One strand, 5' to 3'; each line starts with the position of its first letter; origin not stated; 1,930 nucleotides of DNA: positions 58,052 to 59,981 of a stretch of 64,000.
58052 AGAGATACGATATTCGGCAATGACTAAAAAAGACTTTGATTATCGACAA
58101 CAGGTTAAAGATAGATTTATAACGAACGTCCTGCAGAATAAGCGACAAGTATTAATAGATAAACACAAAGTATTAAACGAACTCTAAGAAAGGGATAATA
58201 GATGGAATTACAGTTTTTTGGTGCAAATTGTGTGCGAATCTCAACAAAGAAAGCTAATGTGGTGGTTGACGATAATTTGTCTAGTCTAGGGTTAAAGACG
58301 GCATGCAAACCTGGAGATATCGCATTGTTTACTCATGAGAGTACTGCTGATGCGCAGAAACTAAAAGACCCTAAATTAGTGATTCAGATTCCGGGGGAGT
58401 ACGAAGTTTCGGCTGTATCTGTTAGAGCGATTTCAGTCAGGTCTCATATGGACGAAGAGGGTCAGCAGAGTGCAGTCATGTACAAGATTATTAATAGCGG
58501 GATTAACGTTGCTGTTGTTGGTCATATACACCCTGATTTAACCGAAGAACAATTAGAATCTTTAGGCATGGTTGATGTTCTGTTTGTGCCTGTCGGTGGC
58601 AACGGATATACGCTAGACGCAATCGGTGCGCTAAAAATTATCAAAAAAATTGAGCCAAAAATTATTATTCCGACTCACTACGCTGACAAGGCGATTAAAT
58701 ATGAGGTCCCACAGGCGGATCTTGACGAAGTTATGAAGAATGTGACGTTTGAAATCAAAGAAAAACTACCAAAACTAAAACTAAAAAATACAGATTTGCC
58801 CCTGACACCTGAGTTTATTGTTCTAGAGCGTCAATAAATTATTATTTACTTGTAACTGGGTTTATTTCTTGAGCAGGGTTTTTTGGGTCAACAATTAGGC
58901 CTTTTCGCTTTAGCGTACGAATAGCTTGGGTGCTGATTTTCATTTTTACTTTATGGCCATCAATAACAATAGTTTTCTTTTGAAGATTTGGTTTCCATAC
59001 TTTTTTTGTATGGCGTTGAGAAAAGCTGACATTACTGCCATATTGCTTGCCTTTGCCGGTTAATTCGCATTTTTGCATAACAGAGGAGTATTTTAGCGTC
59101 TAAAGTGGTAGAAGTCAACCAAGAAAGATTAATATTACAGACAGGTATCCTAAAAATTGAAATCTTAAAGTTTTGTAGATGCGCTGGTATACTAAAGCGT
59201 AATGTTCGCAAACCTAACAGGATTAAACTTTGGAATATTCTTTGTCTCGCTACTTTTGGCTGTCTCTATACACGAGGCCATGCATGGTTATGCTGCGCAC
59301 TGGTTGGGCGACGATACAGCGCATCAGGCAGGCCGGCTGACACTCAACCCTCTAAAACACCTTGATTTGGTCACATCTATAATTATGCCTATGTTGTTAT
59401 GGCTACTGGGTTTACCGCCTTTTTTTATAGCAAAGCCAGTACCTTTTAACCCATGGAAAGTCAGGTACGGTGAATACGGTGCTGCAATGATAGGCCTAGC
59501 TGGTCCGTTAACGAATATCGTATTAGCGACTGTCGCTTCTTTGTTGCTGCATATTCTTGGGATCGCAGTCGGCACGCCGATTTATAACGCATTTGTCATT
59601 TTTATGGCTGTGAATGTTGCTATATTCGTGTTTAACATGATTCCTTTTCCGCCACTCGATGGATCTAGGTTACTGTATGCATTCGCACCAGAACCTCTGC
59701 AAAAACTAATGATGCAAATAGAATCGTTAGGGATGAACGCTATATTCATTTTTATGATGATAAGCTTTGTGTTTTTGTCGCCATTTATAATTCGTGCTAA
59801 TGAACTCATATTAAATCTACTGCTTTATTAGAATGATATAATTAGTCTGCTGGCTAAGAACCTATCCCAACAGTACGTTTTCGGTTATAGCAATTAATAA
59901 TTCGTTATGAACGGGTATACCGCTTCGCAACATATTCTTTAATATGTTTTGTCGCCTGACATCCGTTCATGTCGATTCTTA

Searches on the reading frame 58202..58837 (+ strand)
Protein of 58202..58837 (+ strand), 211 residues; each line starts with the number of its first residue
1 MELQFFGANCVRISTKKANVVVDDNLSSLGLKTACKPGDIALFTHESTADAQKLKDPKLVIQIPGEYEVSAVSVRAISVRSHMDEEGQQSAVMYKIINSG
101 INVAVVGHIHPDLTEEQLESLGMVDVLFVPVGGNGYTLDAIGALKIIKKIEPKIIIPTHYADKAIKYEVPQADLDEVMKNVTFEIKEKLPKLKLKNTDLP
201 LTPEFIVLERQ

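Call 10: search_protein_families(library=pfam, proteins=[window:58202-58837:+])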
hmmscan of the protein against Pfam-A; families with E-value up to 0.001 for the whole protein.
window:58202-58837:+ (211 aa): 1 family
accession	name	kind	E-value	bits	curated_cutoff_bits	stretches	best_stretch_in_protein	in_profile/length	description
PF13483.12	Lactamase_B_3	-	6.8e-27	94.8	24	1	2-159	1-160/160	Beta-lactamase superfamily domain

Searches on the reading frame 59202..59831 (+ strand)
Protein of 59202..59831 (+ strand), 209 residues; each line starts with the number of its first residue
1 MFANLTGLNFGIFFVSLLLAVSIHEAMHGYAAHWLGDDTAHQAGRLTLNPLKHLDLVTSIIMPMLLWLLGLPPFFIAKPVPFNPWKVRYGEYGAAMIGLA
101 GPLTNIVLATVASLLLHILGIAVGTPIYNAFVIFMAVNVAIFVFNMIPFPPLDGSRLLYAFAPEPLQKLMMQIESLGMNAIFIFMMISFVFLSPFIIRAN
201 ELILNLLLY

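Call 10: search_protein_families(library=pfam, proteins=[window:59202-59831:+])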
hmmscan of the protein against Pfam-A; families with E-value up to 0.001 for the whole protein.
window:59202-59831:+ (209 aa): 1 family
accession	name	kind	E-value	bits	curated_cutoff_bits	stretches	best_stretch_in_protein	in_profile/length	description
PF02163.28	Peptidase_M50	-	3.1e-08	33.7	27.2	1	127-187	159-220/221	Peptidase family M50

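Call 11: find_encoding_contigs(protein=window:59202-59831:+, flank=3000, max_places=10)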
Protein window:59202-59831:+ (209 aa): 20 contigs read that carry it; 10 places shown.
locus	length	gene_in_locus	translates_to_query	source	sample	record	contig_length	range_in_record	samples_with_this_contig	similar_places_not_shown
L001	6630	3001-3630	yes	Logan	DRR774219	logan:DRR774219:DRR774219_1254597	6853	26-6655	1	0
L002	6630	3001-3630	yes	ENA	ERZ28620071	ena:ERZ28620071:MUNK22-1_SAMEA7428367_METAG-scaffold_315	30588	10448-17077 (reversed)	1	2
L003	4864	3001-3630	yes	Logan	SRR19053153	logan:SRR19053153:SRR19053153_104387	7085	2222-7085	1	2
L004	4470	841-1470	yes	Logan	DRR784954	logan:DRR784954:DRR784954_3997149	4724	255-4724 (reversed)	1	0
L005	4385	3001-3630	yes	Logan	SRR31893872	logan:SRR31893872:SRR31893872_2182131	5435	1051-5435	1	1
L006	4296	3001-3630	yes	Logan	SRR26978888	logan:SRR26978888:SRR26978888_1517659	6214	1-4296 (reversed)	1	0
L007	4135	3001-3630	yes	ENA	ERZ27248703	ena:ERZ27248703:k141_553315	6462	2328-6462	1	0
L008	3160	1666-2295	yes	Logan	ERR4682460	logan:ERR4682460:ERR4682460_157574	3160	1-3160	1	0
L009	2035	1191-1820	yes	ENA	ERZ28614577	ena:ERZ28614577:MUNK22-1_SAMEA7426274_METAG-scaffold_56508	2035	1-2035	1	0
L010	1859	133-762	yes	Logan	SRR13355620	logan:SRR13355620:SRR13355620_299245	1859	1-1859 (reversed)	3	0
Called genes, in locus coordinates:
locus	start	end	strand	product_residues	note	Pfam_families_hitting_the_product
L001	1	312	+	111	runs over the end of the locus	?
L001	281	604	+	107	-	PF01035:DNA_binding_1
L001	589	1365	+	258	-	PF01715:IPPT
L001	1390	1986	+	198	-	-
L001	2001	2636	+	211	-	PF13483:Lactamase_B_3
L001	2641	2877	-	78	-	PF00830:Ribosomal_L28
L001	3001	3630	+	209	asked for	PF02163:Peptidase_M50 (weak)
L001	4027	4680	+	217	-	PF01329:Pterin_4a, PF00075:RNase_H, PF13456:RVT_3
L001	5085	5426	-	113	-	PF00453:Ribosomal_L20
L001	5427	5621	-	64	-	PF01632:Ribosomal_L35p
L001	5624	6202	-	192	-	PF05198:IF3_N, PF00707:IF3_C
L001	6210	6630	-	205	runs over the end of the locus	?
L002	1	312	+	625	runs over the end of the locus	PF07973:tRNA_SAD, PF00587:tRNA-synt_2b, PF03129:HGTP_anticodon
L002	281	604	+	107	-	PF01035:DNA_binding_1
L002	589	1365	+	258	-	PF01715:IPPT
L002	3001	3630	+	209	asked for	PF02163:Peptidase_M50 (weak)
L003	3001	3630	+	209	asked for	PF02163:Peptidase_M50 (weak)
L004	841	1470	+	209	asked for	PF02163:Peptidase_M50 (weak)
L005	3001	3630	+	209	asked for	PF02163:Peptidase_M50 (weak)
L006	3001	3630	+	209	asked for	PF02163:Peptidase_M50 (weak)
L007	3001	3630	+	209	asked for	PF02163:Peptidase_M50 (weak)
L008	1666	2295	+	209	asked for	PF02163:Peptidase_M50 (weak)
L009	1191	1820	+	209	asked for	PF02163:Peptidase_M50 (weak)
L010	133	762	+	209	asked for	PF02163:Peptidase_M50 (weak)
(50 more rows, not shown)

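Call 57: find_homologous_proteins(query=window:59202-59831:+, max_evalue=1e-30)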
Query window:59202-59831:+ (209 aa): 6804 proteins with E <= 1e-30 among 8000 candidates; the best 120 are listed.
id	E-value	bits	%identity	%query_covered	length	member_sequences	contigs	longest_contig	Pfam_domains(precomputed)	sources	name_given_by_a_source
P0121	6.3e-123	426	97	100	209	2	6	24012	PF02163.29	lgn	-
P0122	2.7e-122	424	96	100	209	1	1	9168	PF02163.29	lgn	-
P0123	2.7e-121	421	95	100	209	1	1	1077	PF02163.29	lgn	-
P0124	7.9e-121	420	95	100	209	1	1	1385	PF02163.29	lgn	-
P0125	2.9e-120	418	95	100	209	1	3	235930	PF02163.29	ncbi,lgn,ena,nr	ncbi:MAG TPA: site-2 protease family protein [Candidatus Saccharibacteria bacterium]|nr:site-2 prote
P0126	1.5e-118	412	92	100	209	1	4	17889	PF02163.29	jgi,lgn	jgi:Zn-dependent protease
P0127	7.9e-118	410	92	100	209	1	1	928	PF02163.29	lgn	-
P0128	3.5e-116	404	91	100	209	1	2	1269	PF02163.29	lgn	-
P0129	1.7e-115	402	89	100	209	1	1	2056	PF02163.29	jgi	jgi:Zn-dependent protease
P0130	1.9e-115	402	90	100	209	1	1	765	PF02163.29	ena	-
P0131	7.9e-115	400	89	100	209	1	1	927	PF02163.29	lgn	-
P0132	1.3e-114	399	90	100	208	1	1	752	PF02163.29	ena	-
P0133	5.9e-104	364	78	100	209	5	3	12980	PF02163.29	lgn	-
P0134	5.2e-92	325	71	100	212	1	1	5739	PF02163.29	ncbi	-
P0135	8.4e-92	325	70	100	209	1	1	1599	PF02163.29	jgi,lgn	-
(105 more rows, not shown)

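Call 58: find_encoding_contigs(protein=P0125, flank=2500, max_places=3)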
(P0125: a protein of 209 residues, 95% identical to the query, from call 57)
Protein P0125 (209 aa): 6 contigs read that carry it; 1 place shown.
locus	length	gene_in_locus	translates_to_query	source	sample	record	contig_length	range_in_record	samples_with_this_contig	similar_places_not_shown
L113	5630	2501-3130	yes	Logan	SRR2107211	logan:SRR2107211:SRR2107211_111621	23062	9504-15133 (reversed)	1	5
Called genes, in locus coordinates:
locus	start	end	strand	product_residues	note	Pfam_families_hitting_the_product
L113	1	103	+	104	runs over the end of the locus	PF01035:DNA_binding_1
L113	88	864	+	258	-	PF01715:IPPT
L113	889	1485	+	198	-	-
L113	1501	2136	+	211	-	PF13483:Lactamase_B_3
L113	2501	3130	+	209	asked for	PF02163:Peptidase_M50 (weak)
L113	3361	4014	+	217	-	PF01329:Pterin_4a, PF00075:RNase_H, PF13456:RVT_3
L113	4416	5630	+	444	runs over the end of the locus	PF02844:GARS_N, PF01071:GARS_A, PF02843:GARS_C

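Call 59: find_encoding_contigs(protein=P0126, flank=2500, max_places=4)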
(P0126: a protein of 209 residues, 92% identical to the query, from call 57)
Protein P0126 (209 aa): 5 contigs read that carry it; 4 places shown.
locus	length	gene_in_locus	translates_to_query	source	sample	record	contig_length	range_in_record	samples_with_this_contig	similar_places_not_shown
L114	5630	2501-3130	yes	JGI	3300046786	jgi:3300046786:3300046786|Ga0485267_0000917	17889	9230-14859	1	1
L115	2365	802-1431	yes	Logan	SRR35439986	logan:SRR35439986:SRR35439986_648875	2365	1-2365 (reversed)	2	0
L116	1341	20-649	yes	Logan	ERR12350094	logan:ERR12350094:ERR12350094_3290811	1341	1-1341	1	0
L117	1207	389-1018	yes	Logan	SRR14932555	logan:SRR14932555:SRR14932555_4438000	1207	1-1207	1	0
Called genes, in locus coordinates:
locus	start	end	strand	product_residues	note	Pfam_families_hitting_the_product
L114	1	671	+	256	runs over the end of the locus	PF01745:IPT (weak), PF01715:IPPT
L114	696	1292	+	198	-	-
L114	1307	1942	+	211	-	PF13483:Lactamase_B_3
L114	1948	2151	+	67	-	-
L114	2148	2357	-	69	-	PF00830:Ribosomal_L28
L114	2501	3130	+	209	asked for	PF02163:Peptidase_M50 (weak)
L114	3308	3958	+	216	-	PF01329:Pterin_4a, PF00075:RNase_H, PF13456:RVT_3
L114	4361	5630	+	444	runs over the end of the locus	PF02844:GARS_N, PF01071:GARS_A, PF02843:GARS_C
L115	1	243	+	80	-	?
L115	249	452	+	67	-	-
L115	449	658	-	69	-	PF00830:Ribosomal_L28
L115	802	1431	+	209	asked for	PF02163:Peptidase_M50 (weak)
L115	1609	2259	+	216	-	PF01329:Pterin_4a, PF00075:RNase_H, PF13456:RVT_3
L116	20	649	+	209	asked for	PF02163:Peptidase_M50 (weak)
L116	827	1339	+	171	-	?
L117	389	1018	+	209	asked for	PF02163:Peptidase_M50 (weak)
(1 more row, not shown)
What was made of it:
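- Tried and rejected: The informative empty site came from M50 homologues instead (calls 57-59).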

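Call 70: list_cluster_members(proteins=[window:59202-59831:+, window:60225-60881:+, P0125])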
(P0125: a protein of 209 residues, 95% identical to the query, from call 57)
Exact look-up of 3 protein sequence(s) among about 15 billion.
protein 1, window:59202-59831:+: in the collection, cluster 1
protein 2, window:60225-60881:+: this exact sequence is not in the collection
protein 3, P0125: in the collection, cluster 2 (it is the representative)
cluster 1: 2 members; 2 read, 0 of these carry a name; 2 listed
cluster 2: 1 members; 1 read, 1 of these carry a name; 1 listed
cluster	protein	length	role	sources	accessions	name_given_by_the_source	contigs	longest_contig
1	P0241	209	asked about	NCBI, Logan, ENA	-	-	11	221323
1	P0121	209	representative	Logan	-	-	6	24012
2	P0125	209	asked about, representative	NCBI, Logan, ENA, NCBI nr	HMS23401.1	MAG TPA: site-2 protease family protein [Candidatus Saccharibacteria bacterium] | site-2 protease family protein [Candidatus Saccharibacteria bacterium]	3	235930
